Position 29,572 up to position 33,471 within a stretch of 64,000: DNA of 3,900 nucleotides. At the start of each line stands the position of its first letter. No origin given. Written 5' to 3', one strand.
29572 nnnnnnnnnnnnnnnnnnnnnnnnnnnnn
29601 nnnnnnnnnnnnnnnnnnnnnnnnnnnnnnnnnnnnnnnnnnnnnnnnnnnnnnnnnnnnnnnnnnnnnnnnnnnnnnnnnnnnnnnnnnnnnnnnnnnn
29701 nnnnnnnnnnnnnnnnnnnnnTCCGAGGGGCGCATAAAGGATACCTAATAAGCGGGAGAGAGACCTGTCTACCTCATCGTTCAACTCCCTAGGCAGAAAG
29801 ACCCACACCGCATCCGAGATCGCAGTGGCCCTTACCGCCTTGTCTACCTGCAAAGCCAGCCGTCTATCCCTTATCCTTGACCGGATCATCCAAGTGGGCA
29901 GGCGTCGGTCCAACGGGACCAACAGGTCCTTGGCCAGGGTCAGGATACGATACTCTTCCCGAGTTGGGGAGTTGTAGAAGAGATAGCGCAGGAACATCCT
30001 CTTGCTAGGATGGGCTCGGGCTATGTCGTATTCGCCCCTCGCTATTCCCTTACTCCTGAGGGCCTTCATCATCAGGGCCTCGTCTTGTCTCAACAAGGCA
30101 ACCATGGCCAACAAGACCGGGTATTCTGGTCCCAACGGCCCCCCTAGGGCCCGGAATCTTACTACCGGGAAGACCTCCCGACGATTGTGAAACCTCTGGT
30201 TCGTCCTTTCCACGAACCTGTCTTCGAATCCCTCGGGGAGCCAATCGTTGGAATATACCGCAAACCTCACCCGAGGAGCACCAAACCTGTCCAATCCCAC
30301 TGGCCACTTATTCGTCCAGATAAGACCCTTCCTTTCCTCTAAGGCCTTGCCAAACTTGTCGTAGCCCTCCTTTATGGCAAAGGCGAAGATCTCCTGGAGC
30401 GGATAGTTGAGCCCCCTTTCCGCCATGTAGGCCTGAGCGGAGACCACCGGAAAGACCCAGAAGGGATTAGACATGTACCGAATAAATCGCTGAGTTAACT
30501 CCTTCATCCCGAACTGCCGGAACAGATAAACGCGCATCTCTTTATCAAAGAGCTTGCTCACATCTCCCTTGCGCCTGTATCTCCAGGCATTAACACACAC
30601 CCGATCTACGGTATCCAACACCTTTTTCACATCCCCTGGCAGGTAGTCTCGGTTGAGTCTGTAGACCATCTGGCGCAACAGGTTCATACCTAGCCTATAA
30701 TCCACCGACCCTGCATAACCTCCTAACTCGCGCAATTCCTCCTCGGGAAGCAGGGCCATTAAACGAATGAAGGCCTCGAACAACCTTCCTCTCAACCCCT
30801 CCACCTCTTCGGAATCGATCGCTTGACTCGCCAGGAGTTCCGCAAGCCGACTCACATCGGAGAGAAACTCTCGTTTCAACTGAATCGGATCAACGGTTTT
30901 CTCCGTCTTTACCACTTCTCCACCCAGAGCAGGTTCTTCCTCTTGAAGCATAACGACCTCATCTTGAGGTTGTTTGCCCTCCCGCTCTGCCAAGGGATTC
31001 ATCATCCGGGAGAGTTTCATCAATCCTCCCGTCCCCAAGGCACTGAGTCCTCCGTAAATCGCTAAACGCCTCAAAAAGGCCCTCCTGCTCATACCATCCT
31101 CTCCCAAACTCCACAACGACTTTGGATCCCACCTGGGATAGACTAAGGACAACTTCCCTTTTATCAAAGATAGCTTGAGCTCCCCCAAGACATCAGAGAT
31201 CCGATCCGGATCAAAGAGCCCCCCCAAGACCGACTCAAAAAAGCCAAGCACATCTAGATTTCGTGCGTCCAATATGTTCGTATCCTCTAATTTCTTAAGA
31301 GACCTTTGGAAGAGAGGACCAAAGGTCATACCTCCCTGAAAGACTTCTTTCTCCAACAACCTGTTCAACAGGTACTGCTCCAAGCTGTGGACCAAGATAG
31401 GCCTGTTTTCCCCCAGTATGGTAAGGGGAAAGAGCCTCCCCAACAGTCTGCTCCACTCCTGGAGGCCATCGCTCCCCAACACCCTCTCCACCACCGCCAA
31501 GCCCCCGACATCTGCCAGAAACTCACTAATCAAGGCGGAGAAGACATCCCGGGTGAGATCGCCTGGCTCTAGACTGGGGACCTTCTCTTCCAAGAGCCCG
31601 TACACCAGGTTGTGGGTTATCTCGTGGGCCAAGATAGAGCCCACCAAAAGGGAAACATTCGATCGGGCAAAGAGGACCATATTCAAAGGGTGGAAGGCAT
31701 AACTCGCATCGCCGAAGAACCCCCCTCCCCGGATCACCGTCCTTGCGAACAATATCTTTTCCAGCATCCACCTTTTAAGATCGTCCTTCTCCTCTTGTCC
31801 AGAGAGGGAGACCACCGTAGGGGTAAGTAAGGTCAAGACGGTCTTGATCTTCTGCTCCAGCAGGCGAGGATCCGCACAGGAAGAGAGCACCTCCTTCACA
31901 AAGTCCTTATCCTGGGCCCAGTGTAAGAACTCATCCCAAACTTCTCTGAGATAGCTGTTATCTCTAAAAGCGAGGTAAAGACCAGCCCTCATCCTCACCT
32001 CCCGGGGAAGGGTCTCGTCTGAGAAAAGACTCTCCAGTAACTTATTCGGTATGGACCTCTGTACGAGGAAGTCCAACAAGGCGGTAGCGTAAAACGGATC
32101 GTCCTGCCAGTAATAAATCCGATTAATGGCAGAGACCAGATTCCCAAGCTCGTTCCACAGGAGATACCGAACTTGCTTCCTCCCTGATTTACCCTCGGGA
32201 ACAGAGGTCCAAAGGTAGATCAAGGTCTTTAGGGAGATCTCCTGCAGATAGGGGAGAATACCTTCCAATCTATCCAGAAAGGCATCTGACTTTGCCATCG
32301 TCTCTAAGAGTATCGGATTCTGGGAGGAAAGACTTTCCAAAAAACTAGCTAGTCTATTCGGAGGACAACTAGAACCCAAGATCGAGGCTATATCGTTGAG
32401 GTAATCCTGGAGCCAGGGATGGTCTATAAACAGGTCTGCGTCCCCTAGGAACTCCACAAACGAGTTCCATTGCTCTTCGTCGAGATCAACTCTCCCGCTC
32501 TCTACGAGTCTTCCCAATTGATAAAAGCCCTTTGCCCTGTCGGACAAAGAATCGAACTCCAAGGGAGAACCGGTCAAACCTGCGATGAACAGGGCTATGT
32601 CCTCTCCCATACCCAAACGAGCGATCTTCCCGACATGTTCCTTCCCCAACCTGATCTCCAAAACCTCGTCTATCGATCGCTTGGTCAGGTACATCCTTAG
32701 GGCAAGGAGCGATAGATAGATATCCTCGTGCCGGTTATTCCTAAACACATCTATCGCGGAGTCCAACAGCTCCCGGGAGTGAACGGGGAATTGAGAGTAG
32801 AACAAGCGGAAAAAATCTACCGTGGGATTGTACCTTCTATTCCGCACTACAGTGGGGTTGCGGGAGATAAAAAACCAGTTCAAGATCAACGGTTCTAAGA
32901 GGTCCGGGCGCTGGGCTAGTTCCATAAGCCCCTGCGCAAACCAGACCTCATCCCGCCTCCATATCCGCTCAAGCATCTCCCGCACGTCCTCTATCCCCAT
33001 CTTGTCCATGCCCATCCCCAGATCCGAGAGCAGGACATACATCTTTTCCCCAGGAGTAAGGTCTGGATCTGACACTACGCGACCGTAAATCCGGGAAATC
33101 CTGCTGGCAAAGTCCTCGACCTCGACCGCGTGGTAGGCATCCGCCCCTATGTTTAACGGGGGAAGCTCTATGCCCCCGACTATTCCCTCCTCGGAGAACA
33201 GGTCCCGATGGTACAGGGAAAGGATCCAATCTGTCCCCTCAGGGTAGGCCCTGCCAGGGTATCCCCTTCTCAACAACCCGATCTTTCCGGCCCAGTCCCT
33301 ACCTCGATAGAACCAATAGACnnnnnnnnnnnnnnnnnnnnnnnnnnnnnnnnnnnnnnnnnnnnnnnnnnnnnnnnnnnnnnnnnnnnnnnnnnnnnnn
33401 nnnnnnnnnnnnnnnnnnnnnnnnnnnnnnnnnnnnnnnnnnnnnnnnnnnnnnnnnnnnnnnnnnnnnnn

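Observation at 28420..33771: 1783-aa secreted giant protein with a gluzincin-like motif and an internal Tat-like segment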

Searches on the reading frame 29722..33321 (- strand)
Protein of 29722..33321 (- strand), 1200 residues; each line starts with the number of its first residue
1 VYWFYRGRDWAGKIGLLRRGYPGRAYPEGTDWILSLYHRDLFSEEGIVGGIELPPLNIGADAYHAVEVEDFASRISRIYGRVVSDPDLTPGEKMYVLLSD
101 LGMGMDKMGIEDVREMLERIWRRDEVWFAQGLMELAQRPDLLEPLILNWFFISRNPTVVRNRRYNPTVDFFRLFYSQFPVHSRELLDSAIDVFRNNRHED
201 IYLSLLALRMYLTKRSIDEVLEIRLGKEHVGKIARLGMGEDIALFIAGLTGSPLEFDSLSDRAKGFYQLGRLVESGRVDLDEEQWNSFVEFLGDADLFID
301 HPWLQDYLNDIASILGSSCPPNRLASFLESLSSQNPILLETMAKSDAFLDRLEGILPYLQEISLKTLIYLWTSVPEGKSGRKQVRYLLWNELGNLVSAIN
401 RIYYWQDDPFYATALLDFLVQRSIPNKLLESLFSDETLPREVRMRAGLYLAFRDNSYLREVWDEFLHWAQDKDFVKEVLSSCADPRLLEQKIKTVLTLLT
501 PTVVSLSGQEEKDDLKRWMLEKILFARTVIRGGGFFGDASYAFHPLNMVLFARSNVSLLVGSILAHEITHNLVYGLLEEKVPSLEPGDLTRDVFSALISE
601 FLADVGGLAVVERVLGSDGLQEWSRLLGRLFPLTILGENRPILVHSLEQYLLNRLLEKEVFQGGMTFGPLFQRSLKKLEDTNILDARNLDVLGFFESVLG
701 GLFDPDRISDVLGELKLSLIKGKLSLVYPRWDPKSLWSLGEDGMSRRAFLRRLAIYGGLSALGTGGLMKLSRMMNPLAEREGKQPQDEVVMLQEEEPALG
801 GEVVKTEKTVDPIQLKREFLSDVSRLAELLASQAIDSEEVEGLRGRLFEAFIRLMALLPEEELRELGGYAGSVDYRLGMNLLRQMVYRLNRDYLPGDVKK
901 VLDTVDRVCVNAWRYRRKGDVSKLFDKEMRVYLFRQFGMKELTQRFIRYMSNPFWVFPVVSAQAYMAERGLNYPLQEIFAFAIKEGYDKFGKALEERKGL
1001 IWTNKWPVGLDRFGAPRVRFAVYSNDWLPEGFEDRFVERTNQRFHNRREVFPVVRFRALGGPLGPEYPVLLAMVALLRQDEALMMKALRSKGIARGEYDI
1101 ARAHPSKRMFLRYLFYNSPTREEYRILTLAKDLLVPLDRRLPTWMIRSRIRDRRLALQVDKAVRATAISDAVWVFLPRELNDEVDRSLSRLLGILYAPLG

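Call 38: search_protein_representatives(protein=window:29722-33321:-)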
Query: 1200 residues. Proteins with E-value up to 0.001 (for the whole library): 6; up to 1e-10: 5; up to 1e-30: 5. The best 6 are listed.
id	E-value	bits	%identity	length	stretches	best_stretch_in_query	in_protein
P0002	0.0e+00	2133.3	79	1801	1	1-1200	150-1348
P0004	5.1e-74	266.5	32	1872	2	311-1179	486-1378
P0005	1.2e-55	205.6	38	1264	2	740-1192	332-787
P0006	7.5e-39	150.0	38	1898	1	870-1170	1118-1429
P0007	4.8e-33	130.8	29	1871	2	822-1138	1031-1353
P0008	3.8e-06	41.7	30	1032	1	943-1124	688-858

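Call 47: find_encoding_contigs(protein=P0004, flank=10000, max_places=3)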
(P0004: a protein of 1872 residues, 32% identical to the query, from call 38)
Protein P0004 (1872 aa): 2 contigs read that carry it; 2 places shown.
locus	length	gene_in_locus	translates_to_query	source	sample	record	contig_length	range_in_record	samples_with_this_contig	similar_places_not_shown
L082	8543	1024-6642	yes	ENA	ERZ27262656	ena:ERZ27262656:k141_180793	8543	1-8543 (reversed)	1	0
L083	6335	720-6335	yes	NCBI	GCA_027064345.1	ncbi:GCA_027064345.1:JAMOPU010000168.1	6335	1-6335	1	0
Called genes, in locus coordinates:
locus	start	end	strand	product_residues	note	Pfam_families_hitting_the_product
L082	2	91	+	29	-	?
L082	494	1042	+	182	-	PF00293:NUDIX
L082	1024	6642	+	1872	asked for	-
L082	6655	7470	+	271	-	PF10609:ParA, PF00142:Fer4_NifH (faint), PF01656:CbiA, PF02374:ArsA_ATPase (faint), PF13614:AAA_31 (weak)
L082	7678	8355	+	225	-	PF13385:Laminin_G_3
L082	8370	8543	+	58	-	?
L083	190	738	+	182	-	PF00293:NUDIX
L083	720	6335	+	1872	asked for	?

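Call 48: find_encoding_contigs(protein=P0005, flank=10000, max_places=3)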
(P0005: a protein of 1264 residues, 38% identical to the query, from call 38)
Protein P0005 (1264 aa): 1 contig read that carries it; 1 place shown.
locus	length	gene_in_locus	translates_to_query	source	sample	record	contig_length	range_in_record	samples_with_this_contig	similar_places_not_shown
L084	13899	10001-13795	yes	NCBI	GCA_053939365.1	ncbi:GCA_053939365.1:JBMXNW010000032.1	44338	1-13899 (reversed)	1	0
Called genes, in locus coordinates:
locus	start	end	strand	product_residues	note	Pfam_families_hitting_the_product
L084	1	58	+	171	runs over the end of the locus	PF00254:FKBP_C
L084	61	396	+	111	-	PF00076:RRM_1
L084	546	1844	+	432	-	PF00206:Lyase_1, PF10397:ADSL_C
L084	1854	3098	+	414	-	-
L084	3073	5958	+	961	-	PF18072:FGAR-AT_linker, PF00586:AIRS, PF02769:AIRS_C, PF22689:FGAR-AT_PurM_N-like (weak), PF00586:AIRS, PF02769:AIRS_C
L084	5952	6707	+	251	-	PF13507:GATase_5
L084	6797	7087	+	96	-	PF02049:FliE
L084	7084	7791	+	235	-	PF03099:BPL_LplA_LipB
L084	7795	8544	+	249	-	PF20260:PUA_4, PF04452:Methyltrans_RNA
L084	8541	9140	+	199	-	PF01725:Ham1p_like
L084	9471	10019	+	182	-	PF14803:Zn_ribbon_Nudix (weak), PF00293:NUDIX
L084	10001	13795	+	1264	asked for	-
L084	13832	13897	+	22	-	?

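Call 49: find_encoding_contigs(protein=P0006, flank=10000, max_places=3)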
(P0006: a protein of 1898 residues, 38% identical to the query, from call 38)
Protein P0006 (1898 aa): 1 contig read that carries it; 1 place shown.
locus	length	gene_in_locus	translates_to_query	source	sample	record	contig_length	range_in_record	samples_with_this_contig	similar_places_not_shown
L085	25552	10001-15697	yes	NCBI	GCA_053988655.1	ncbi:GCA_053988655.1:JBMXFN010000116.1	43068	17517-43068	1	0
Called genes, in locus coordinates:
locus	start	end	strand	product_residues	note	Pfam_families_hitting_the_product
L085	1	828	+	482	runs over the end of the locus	-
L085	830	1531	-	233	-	-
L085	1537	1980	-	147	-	-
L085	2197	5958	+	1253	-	-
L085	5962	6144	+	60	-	-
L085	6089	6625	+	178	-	PF14803:Zn_ribbon_Nudix (weak), PF00293:NUDIX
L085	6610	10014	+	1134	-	-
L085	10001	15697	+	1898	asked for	-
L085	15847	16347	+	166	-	PF00254:FKBP_C, PF11213:DUF3006 (faint)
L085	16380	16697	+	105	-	PF28442:DUF8400 (weak), PF00076:RRM_1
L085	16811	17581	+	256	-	PF02463:SMC_N (faint), PF00005:ABC_tran, PF13304:AAA_21 (weak)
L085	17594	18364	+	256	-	PF00950:ABC-3, PF01032:FecCD (weak)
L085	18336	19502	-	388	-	PF01590:GAF, PF13185:GAF_2 (faint), PF13492:GAF_3 (weak), PF00990:GGDEF, PF24898:GGDEF_GdpP (weak)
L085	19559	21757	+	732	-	PF00982:Glyco_transf_20, PF02358:Trehalose_PPase, PF08282:Hydrolase_3 (faint)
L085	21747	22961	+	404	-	PF21269:TreT_GT1, PF00534:Glycos_transf_1, PF20706:GT4-conflict (weak), PF13692:Glyco_trans_1_4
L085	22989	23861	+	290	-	PF01988:VIT1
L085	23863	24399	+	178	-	PF10502:Peptidase_S26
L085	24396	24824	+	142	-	-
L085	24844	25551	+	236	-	?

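Call 50: find_encoding_contigs(protein=P0007, flank=10000, max_places=3)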
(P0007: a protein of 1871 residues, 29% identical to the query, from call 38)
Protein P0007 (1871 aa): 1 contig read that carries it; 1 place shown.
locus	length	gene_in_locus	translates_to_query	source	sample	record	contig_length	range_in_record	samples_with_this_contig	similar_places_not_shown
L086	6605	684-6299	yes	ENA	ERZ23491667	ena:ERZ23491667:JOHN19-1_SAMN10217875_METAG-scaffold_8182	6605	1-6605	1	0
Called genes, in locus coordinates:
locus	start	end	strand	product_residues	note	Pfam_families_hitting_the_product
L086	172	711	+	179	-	PF14803:Zn_ribbon_Nudix (weak), PF00293:NUDIX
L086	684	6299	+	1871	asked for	-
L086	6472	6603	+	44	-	?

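Call 51: find_encoding_contigs(protein=P0008, flank=10000, max_places=3)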
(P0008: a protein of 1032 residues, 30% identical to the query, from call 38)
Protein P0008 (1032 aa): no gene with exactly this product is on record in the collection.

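Call 62: search_protein_families(library=pfam, proteins=[L085:6610-10011:+, L085:2197-5955:+, P0008], max_evalue=0.1)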
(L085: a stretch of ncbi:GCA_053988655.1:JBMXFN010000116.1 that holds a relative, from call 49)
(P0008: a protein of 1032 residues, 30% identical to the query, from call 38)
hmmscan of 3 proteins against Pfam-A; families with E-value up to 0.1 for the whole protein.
L085:6610-10011:+ (1134 aa): 1 family
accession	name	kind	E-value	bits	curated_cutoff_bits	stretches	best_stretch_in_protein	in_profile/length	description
PF08542.16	Rep_fac_C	-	0.081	13.8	23.6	0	774-818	3-47/88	Replication factor C C-terminal domain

L085:2197-5955:+ (1253 aa): 0 families

P0008 (1032 aa): 9 families
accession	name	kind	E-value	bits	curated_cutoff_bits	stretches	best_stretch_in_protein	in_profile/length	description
PF00480.26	ROK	-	1.8e-09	38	22.9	2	473-524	188-239/294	ROK family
PF01252.23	Peptidase_A8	-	4.1e-06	27.5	25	1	84-202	31-140/142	Signal peptidase (SPase) II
PF20024.5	DUF6432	-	0.0041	17.8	29.6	0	323-380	15-70/97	Family of unknown function (DUF6432)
PF04344.18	CheZ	-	0.0061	16.9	30.7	0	356-405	15-64/203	Chemotaxis phosphatase, CheZ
PF22103.2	ElaD_SseL-like_N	-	0.0062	17.1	27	0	482-509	3-30/108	ElaD/SseL N-terminal domain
PF12645.13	HTH_16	-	0.0066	17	22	0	366-382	2-18/65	Helix-turn-helix domain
PF12997.12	DUF3881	-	0.018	14.8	27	0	352-383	155-186/283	Domain of unknown function, E. rectale Gene description (DUF3881)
PF17722.6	IFTAP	-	0.026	14.9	29.3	0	440-495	21-78/234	Intraflagellar transport-associated protein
PF02254.24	TrkA_N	-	0.063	14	23.8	0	938-1003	11-74/116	TrkA-N domain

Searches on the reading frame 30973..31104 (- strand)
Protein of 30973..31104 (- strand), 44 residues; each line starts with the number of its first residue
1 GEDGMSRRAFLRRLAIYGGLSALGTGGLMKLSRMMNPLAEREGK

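Call 78: search_protein_families(library=ncbifam, proteins=[window:30973-31104:-], max_evalue=10)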
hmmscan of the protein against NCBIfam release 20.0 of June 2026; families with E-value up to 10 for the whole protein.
seq(44 aa): 4 families
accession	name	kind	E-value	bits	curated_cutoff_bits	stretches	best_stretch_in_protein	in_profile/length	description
TIGR01409.1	TAT_signal_seq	domain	0.0025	18.1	16.7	1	6-27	2-22/29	twin-arginine translocation signal domain-containing protein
NF000849.0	PRK00075.1-1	equivalog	0.005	16.1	348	1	4-29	157-182/366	cobalt-precorrin-5B (C(1))-methyltransferase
TIGR00312.2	cbiD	equivalog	0.014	14.6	200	1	5-30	146-171/346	cobalt-precorrin-5B (C(1))-methyltransferase CbiD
TIGR04155.1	cyano_PEP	subfamily_domain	0.053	13.3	21.6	1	14-30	5-21/27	PEP-CTERM sorting domain-containing protein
